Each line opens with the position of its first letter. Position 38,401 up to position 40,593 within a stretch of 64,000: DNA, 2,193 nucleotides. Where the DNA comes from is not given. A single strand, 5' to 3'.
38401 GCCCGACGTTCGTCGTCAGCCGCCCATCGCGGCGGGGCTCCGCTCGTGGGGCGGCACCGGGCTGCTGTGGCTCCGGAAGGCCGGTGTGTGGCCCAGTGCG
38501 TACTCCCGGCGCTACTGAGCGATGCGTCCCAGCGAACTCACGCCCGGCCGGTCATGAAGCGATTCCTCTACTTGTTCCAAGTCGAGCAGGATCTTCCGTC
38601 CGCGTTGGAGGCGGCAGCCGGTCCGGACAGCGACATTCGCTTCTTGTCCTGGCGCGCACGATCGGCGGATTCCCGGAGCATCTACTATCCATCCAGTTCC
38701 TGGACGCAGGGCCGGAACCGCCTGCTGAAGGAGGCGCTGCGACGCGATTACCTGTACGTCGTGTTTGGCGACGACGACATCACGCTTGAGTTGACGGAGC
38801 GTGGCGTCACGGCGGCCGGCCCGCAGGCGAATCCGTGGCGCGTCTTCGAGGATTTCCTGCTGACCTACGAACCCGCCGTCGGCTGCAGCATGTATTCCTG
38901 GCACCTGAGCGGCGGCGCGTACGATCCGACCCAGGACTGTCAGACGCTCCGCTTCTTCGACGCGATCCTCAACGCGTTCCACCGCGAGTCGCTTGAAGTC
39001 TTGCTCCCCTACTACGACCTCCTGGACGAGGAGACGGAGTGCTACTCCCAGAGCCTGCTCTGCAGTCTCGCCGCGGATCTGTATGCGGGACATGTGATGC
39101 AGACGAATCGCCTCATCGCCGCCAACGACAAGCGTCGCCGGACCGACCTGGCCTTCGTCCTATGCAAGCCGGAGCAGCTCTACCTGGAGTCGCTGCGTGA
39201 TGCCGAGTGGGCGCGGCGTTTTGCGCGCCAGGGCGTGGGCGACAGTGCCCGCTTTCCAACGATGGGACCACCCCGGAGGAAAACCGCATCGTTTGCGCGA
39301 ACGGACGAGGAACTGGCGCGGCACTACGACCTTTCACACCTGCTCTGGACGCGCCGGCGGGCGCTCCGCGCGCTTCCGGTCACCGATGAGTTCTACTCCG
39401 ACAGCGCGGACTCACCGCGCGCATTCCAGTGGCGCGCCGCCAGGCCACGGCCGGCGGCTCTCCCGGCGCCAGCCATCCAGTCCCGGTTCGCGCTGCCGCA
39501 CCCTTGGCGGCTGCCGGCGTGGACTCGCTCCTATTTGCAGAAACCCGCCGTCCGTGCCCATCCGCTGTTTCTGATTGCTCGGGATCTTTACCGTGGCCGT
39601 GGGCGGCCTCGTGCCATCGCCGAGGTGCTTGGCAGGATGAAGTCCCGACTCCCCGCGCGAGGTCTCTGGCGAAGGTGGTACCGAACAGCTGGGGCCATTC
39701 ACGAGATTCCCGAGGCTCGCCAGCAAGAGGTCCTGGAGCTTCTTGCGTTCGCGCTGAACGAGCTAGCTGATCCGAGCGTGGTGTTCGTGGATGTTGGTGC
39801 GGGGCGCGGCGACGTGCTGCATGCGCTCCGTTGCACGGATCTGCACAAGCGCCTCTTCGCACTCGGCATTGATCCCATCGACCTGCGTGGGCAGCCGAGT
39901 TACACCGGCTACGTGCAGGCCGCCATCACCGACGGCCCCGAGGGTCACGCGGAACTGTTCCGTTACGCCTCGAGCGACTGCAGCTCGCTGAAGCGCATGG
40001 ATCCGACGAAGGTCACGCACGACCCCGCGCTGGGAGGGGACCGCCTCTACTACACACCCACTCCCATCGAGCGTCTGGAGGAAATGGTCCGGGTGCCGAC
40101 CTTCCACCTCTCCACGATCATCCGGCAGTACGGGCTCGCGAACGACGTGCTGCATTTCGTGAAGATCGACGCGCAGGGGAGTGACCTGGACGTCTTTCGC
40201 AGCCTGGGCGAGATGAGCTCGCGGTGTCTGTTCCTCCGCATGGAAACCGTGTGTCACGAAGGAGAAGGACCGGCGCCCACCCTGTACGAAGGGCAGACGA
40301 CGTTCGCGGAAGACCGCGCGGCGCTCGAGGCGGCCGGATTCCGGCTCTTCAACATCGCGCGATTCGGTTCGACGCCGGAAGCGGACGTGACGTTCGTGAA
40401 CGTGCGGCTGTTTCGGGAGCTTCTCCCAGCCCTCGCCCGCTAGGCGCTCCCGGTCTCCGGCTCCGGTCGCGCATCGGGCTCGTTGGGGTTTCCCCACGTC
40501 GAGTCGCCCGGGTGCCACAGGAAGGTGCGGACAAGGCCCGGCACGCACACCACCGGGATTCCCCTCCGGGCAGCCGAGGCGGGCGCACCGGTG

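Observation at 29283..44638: A methylation-heavy glycan island is translationally coupled to lptF/lptG and carries an MsbA/PglK-like exporter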

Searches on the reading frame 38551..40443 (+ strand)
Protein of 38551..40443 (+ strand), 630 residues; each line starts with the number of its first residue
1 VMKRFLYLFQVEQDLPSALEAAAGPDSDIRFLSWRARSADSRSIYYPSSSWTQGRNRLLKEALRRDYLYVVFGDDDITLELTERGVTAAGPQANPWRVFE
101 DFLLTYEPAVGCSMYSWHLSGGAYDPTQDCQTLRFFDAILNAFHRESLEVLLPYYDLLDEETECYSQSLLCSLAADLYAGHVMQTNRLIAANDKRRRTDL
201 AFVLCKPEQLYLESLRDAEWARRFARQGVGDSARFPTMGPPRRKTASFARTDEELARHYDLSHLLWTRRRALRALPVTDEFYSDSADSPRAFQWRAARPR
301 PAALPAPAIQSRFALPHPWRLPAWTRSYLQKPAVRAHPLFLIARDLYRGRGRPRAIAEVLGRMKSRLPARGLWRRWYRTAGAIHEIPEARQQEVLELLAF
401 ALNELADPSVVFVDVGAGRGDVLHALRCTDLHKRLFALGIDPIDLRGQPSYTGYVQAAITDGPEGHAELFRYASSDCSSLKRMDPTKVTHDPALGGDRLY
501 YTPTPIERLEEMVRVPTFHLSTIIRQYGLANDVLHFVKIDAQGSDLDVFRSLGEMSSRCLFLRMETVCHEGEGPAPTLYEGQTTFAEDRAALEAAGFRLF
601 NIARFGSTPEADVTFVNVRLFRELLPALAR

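Call 7: search_protein_families(library=pfam, proteins=[window:38551-40443:+], max_evalue=0.01)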
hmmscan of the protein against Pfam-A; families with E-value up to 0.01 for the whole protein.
window:38551-40443:+ (630 aa): 1 family
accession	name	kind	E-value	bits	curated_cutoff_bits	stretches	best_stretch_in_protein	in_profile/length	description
PF05050.19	Methyltransf_21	-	5.9e-07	30.2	22.7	1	414-599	1-173/173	Methyltransferase FkbM domain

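Call 10: search_protein_families(library=ncbifam, proteins=[window:38551-40443:+], max_evalue=0.001)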
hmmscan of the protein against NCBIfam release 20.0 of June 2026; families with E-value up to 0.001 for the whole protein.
window:38551-40443:+ (630 aa): 1 family
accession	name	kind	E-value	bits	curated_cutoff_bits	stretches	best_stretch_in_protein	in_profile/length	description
TIGR01444.1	fkbM_fam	subfamily_domain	1.1e-05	26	37.7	1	448-558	31-133/143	FkbM family methyltransferase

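Call 20: find_homologous_proteins(query=window:38551-40443:+, max_evalue=0.001)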
Query window:38551-40443:+ (630 aa): 42 proteins with E <= 0.001 among 8000 candidates.
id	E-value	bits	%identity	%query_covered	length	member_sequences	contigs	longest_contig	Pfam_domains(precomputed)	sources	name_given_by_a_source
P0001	0.0e+0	1447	100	100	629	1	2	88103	PF05050.20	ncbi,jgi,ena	ncbi:MAG: FkbM family methyltransferase [Gemmatimonadaceae bacterium]|jgi:hypothetical protein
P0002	0.0e+0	1048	74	100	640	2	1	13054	PF05050.20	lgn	-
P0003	2.0e-288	977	69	100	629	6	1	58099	PF05050.20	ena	-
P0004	1.9e-286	970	69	100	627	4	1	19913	PF05050.20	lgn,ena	-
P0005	3.1e-282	956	69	100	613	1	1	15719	PF05050.20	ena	-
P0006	2.6e-257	874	64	100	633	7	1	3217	PF05050.20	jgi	-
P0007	1.2e-250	852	62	100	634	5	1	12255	PF05050.20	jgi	-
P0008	3.5e-244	830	62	100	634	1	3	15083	PF05050.20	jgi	jgi:hypothetical protein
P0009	5.1e-237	807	60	100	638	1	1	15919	PF05050.20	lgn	-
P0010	1.7e-228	779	57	100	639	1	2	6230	PF05050.20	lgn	-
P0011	9.4e-226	770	57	100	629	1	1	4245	PF05050.20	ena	-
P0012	1.7e-223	762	58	100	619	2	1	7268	PF05050.20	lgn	-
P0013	2.0e-220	752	56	100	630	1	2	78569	PF05050.20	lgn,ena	-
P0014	2.2e-218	745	57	100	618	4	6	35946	PF05050.20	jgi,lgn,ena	jgi:hypothetical protein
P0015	6.2e-218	744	57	100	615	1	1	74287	PF05050.20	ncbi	-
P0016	7.0e-218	743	57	100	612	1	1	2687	PF05050.20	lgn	-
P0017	1.4e-212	726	56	100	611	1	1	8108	PF05050.20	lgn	-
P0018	1.6e-208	713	56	100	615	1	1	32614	PF05050.20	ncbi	-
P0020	3.6e-195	668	56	90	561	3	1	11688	PF05050.20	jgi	jgi:hypothetical protein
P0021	5.0e-187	642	51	100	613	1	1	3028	PF05050.20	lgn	-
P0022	2.6e-143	497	53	75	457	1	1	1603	PF05050.20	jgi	jgi:FkbM family methyltransferase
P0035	3.2e-108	381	40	98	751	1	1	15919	PF03385.24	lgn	-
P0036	2.5e-104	368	38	98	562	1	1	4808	-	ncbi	-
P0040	1.6e-99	352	37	99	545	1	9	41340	-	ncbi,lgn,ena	-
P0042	1.4e-36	145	36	48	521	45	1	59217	PF25072.2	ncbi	-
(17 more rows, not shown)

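Call 24: search_protein_families(library=pfam, proteins=[P0042, P0035], max_evalue=1)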
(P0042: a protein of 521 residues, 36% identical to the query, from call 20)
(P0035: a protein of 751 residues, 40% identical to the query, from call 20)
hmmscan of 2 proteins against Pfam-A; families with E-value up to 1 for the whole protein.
P0042 (521 aa): 1 family
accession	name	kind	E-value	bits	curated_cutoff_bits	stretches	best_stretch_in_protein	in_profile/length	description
PF25072.1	DUF7796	-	5.1e-16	58.9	27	1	297-464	2-174/346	Domain of unknown function (DUF7796)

P0035 (751 aa): 4 families
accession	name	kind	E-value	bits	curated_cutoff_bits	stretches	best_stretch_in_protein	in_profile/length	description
PF03385.23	STELLO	-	1.3e-07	31.2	27.8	1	647-748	1-103/387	STELLO glycosyltransferases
PF24675.1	NpmA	-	0.057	13.2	60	1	392-434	19-58/214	16S rRNA (adenine(1408)-N(1))-methyltransferase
PF18557.6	NepR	-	0.1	12.7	25.7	1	715-730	4-19/35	Anti-sigma factor NepR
PF21321.3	HTH_66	-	0.13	13.1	24.3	0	437-487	19-73/83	Putative DNA-binding HTH domain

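Call 38: predict_structure(alignment_id=A1)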
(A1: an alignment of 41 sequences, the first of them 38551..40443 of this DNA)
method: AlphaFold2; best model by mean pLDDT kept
length: 630 residues; sequences in the alignment: 41
mean_pLDDT: 87.7   pTM: 0.87
mean pLDDT of the five models: 87.7, 87.4, 85.5, 84.7, 83.8
residues with pLDDT >= 90: 405; 70-90: 145; 50-70: 63; < 50: 17
segments of 3 or more residues with pLDDT < 50: 302-317
pLDDT, mean of each block of 10 residues (from residue 1): 92 94 96 94 91 93 92 94 95 97 97 78 79 89 96 90 88 94 95 73 86 93 88 80 95 96 96 93 89 78 41 43 59 62 65 65 76 93 90 94 93 94 90 92 90 94 94 89 92 83 91 96 95 97 90 97 93 85 93 98 87 97 95
secondary structure, 60 per line:
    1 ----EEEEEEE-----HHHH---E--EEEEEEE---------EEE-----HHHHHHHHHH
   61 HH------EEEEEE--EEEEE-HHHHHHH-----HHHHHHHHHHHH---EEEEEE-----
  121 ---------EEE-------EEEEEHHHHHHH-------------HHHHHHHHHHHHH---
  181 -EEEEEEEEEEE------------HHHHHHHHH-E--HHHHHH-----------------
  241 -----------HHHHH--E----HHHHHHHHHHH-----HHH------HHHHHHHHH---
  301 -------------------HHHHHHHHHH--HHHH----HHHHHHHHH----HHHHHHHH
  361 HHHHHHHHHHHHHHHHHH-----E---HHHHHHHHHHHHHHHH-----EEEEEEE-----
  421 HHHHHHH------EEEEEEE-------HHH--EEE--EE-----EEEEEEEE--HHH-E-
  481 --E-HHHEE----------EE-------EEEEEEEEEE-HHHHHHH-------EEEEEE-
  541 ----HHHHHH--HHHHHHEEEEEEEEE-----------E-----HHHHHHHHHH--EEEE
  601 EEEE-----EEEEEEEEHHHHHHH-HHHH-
elements in order: E5-11 H17-20 E27-33 E43-45 H51-62 E69-74 E77-81 H83-89 H95-106 E110-115 E130-132 E140-144 H145-151 H165-177 E182-192 H205-213 H218-223 H252-256 H264-274 H289-297 H320-329 H332-335 H340-348 H353-378 H388-403 E409-415 H421-427 E434-440 E453-455 E465-472 E509-518 H520-526 E534-539 H545-550 H553-558 E559-567 H585-594 E597-604 E610-617 H618-624 H626-629

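Call 42: fold_search(model_id=the predicted structure, library=pdb)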
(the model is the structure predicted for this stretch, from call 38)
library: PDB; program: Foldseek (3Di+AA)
matches with E <= 10: 1352; with E <= 0.001: 9
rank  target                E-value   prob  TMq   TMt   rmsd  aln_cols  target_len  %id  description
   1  4rv9                  1.7e-04  1.00  0.19  0.26  10.8       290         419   12  Crystal structure of MtmC in complex with SAH (released 2015-02-04)
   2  3h2b_B                1.9e-04  1.00  0.18  0.51  11.5       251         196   14  Crystal structure of the SAM-dependent methyltransferase cg3271 from Corynebacterium glutamicum in complex with S-aden (released 2009-04-28)
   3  4rvd                  2.5e-04  1.00  0.19  0.27   9.4       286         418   12  Crystal structure of MtmC in complex with SAM (released 2015-01-28)
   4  3gwz_A                2.5e-04  0.99  0.17  0.30  18.1       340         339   15  Structure of the Mitomycin 7-O-methyltransferase MmcR (released 2010-04-07)
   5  8rdn_C                4.5e-04  0.97  0.16  0.27  17.5       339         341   13  Holomycin methyltransferase DtpM with SAH and XRD-271 (released 2024-10-16)
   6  8rdn_D                5.1e-04  0.97  0.16  0.28  17.6       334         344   14  Holomycin methyltransferase DtpM with SAH and XRD-271 (released 2024-10-16)
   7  3h2b_A                5.7e-04  1.00  0.16  0.44  11.4       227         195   14  Crystal structure of the SAM-dependent methyltransferase cg3271 from Corynebacterium glutamicum in complex with S-aden (released 2009-04-28)
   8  7ux8_A                6.4e-04  0.97  0.16  0.25  16.6       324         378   12  Crystal structure of MfnG, an L- and D-tyrosine O-methyltransferase from the marformycin biosynthesis pathway of Strep (released 2022-09-28)
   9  3i58_A                9.7e-04  0.98  0.15  0.27  11.0       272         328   13  Crystal structure of an O-methyltransferase (NcsB1) from neocarzinostatin biosynthesis in complex with S-adenosyl-L-ho (released 2009-09-01)
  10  1xds_B                1.1e-03  0.97  0.16  0.29  14.6       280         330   14  Crystal structure of Aclacinomycin-10-hydroxylase (RdmB) in complex with S-adenosyl-L-methionine (SAM) and 11-deoxy-be (released 2004-11-23)
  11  4kic_B                1.2e-03  0.99  0.18  0.30  11.8       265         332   12  Crystal structure of methyltransferase from Streptomyces hygroscopicus complexed with S-adenosyl-L-methionine and phen (released 2014-05-07)
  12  6clx_A                1.3e-03  0.97  0.16  0.27  13.1       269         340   12  Crystal structure of TnmH in complex with SAM (released 2019-03-06)
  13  7ux6_B                1.3e-03  0.97  0.16  0.27  16.2       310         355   14  Crystal structure of MfnG, an L- and D-tyrosine O-methyltransferase from the marformycin biosynthesis pathway of Strep (released 2022-10-12)
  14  6clw_B                1.4e-03  0.97  0.16  0.26  11.3       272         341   11  Crystal structure of TnmH (released 2019-03-06)
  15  2c0n                  1.5e-03  1.00  0.20  0.58   4.9       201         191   15  Crystal Structure of A197 from STIV (released 2005-09-29)
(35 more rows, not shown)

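Call 80: find_encoding_contigs(protein=P0013, flank=10000, max_places=1)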
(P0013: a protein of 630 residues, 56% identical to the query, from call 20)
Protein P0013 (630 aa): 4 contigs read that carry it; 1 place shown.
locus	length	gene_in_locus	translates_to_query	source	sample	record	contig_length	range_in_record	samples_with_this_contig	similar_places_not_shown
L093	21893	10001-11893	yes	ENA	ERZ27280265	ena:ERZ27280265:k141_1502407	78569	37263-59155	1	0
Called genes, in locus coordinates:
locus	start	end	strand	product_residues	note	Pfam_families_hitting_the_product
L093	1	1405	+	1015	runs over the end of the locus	PF23500:DUF7133, PF13646:HEAT_2 (weak), PF00034:Cytochrom_C (weak)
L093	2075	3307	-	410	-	PF13439:Glyco_transf_4, PF20706:GT4-conflict, PF00534:Glycos_transf_1, PF13692:Glyco_trans_1_4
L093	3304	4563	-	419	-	PF13439:Glyco_transf_4 (weak), PF13524:Glyco_trans_1_2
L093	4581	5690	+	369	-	PF03033:Glyco_transf_28, PF04101:Glyco_tran_28_C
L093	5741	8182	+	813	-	PF02516:STT3, PF18079:AglB_L1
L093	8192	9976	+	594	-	PF00664:ABC_membrane, PF00005:ABC_tran, PF13555:AAA_29 (faint), PF02463:SMC_N (faint)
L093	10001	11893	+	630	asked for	PF05050:Methyltransf_21 (weak)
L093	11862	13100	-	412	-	-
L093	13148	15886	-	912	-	PF00535:Glycos_transf_2 (faint), PF13733:Glyco_transf_7N, PF02709:Glyco_transf_7C, PF04577:Glyco_transf_61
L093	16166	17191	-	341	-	PF03385:STELLO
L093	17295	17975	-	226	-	PF02604:PhdYeFM_antitox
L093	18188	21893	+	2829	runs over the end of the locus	-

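Call 81: find_encoding_contigs(protein=P0015, flank=10000, max_places=1)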
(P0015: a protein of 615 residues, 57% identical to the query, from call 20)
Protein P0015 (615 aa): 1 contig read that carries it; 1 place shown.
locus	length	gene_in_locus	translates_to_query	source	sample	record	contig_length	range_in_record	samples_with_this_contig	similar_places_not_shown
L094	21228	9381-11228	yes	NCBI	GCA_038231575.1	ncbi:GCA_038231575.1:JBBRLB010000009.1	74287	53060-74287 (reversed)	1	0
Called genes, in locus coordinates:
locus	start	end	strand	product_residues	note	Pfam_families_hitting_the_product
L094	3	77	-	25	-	?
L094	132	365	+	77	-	-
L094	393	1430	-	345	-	PF13641:Glyco_tranf_2_3, PF00535:Glycos_transf_2, PF10111:Glyco_tranf_2_2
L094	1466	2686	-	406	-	PF13439:Glyco_transf_4, PF20706:GT4-conflict, PF00534:Glycos_transf_1, PF13692:Glyco_trans_1_4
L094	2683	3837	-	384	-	PF13439:Glyco_transf_4, PF13579:Glyco_trans_4_4, PF13524:Glyco_trans_1_2 (faint)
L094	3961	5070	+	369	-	PF03033:Glyco_transf_28, PF04101:Glyco_tran_28_C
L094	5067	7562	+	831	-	PF18079:AglB_L1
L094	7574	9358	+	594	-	PF00664:ABC_membrane, PF00005:ABC_tran, PF02463:SMC_N (faint), PF13555:AAA_29 (weak)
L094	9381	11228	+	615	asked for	PF05050:Methyltransf_21 (weak)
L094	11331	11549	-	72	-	-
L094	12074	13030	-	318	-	PF00165:HTH_AraC (weak), PF12833:HTH_18, PF00165:HTH_AraC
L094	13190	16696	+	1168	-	PF07715:Plug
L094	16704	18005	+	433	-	-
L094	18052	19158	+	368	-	PF04909:Amidohydro_2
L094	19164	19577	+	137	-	PF00355:Rieske, PF13806:Rieske_2 (weak), PF22543:Rieske_4 (weak)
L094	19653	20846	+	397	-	PF00083:Sugar_tr, PF07690:MFS_1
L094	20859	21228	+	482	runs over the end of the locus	PF01229:Glyco_hydro_39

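Call 84: search_protein_families(library=pfam, proteins=[L093:5741-8182:+, L094:5067-7562:+, L093:4581-5690:+, L093:3304-4563:-, L093:2075-3307:-, L093:11862-13100:-, L093:13148-15886:-], max_evalue=0.01)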
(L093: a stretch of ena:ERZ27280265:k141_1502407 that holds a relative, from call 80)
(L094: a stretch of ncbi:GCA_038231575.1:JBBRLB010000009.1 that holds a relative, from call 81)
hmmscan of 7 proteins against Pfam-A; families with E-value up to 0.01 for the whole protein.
L093:5741-8182:+ (813 aa): 2 families
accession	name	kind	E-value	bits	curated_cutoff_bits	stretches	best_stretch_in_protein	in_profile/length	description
PF18079.6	AglB_L1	-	3e-12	46.9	23.6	1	699-797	1-86/87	Archaeal glycosylation protein B long peripheral domain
PF02516.20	STT3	-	3.9e-10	40.2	24.5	1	27-211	25-204/405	Oligosaccharyl transferase STT3, N-terminal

L094:5067-7562:+ (831 aa): 1 family
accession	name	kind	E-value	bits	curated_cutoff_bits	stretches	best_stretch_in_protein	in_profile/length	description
PF18079.6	AglB_L1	-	1.2e-14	54.6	23.6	1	717-816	1-87/87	Archaeal glycosylation protein B long peripheral domain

L093:4581-5690:+ (369 aa): 2 families
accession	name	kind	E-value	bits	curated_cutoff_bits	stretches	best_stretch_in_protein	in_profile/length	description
PF04101.22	Glyco_tran_28_C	-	3.7e-23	82.8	22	1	188-341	2-153/166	Glycosyltransferase family 28 C-terminal domain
PF03033.26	Glyco_transf_28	-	7.6e-13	49.2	26.2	1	5-143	1-137/139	Glycosyltransferase family 28 N-terminal domain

L093:3304-4563:- (419 aa): 2 families
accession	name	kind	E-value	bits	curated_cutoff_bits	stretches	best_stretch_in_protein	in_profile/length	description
PF13524.12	Glyco_trans_1_2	-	5.4e-08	33.3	25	1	298-386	30-118/144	Glycosyl transferase-like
PF13439.12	Glyco_transf_4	-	4.5e-07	30.5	28.5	1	37-177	9-149/170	Glycosyltransferase Family 4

L093:2075-3307:- (410 aa): 5 families
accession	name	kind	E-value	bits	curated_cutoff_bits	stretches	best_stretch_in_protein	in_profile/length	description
PF00534.26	Glycos_transf_1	-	6.9e-29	101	26.4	1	207-377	12-171/172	Glycosyl transferases group 1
PF13692.12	Glyco_trans_1_4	-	1e-19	71.6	27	1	211-360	2-138/142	Glycosyl transferases group 1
PF20706.3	GT4-conflict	-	4.2e-13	49.5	26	1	109-341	96-323/385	Family 4 Glycosyltransferase in conflict systems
PF13439.12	Glyco_transf_4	-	2.5e-11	44.4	28.5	1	16-192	1-167/170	Glycosyltransferase Family 4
PF13524.12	Glyco_trans_1_2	-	0.0017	18.8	25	1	312-386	63-136/144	Glycosyl transferase-like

L093:11862-13100:- (412 aa): 0 families

L093:13148-15886:- (912 aa): 4 families
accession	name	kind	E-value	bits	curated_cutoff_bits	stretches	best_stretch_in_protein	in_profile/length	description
PF13733.12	Glyco_transf_7N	-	1.1e-13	51.4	27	1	311-404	48-132/134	N-terminal region of glycosyl transferase group 7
PF02709.20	Glyco_transf_7C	-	1.5e-13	50.6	23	1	417-482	11-77/78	N-terminal domain of galactosyltransferase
PF04577.19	Glyco_transf_61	-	3e-10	40.9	27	1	797-862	71-136/137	Glycosyltransferase 61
PF00535.33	Glycos_transf_2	-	2.1e-06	28.2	23.3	1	29-124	24-123/168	Glycosyl transferase family 2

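Call 85: search_solved_structures(query=L093:5741-8182:+, max_evalue=0.01, show_alignments=1)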
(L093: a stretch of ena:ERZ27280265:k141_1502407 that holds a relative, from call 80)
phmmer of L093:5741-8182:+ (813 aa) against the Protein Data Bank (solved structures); distinct sequences matched with E-value up to 0.01: 1.
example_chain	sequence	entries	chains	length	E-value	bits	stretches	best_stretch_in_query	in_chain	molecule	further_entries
3wai_A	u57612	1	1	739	0.0026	19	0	468-748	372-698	Maltose-binding periplasmic protein, Transmembrane oligosaccharyl transferase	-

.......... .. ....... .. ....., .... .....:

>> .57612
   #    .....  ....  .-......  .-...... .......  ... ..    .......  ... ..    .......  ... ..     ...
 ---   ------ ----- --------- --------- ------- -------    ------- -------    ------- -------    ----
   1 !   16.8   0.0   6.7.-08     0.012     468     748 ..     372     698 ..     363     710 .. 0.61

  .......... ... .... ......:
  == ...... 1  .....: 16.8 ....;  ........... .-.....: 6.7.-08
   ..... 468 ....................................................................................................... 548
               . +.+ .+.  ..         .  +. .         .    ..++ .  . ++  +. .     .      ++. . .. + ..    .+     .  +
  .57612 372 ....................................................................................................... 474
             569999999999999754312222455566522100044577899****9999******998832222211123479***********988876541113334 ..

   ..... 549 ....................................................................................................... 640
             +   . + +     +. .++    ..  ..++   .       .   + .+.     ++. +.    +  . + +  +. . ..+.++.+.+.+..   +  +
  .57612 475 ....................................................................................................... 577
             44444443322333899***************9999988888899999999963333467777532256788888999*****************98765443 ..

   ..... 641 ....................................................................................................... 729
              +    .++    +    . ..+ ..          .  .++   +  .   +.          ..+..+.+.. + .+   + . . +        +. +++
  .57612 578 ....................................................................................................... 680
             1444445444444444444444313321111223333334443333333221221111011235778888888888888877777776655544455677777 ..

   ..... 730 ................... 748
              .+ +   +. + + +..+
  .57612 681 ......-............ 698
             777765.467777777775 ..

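Call 86: list_cluster_members(proteins=[P0015, P0018, P0036, P0040, P0042, P0013])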
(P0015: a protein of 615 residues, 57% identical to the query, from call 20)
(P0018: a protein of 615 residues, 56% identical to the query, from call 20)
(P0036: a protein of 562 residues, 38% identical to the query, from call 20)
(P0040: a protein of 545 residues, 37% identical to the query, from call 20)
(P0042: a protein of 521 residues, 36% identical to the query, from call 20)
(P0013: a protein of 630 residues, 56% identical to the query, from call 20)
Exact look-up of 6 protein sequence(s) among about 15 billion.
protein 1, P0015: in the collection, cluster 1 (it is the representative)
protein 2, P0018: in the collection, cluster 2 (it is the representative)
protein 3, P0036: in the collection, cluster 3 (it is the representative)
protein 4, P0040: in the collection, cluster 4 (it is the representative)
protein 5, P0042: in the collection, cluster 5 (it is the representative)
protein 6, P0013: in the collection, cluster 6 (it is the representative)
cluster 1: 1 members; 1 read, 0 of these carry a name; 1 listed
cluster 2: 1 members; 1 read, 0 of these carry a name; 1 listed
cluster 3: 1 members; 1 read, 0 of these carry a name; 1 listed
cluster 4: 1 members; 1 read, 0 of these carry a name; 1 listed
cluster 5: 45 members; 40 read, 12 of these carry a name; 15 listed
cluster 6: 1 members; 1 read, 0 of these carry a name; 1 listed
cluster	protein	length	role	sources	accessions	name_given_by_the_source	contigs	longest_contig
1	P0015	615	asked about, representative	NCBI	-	-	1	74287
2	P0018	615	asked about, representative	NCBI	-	-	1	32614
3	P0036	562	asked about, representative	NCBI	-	-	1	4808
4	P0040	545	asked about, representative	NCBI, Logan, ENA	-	-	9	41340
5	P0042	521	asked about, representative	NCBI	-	-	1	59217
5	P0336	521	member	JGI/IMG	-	hypothetical protein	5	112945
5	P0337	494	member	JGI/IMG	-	hypothetical protein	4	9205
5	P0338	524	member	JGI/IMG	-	hypothetical protein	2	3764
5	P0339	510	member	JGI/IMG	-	hypothetical protein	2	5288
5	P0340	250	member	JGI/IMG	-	hypothetical protein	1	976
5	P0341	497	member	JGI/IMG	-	hypothetical protein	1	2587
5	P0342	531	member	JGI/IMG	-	hypothetical protein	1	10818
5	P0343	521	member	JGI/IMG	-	hypothetical protein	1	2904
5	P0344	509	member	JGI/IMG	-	hypothetical protein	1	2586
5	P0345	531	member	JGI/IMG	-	hypothetical protein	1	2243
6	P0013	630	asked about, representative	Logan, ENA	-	-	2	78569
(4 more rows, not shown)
